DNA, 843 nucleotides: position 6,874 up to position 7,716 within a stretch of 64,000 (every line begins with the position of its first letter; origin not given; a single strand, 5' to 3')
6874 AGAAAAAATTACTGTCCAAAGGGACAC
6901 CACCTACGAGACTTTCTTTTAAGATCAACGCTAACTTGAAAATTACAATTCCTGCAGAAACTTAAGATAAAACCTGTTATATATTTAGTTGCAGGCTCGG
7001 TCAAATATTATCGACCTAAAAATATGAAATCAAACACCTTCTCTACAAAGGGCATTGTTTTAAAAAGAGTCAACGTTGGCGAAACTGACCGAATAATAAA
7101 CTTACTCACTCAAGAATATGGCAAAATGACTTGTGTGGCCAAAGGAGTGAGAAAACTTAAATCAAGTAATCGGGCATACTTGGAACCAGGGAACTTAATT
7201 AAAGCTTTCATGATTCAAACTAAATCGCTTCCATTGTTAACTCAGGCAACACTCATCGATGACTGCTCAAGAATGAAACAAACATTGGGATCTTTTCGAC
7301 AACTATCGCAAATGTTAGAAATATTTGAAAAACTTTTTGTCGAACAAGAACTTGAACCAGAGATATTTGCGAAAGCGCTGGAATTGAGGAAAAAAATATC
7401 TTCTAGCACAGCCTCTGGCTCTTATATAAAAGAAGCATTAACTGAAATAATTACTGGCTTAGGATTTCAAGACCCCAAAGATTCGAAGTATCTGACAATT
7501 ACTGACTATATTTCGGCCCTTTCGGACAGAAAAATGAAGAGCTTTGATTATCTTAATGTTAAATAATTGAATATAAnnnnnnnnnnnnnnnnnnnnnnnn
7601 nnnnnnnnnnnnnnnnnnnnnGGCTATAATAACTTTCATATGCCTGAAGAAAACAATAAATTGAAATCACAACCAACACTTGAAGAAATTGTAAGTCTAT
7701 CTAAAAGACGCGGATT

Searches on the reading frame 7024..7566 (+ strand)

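Call 47: search_protein_families(library=pfam, proteins=[window:7024-7566:+], max_evalue=0.001)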
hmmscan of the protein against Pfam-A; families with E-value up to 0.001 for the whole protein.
window:7024-7566:+ (180 aa): 1 family
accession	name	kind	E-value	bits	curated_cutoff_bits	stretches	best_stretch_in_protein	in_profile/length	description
PF11967.14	RecO_N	-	7e-20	71.3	27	1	5-79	3-78/80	Recombination protein O N terminal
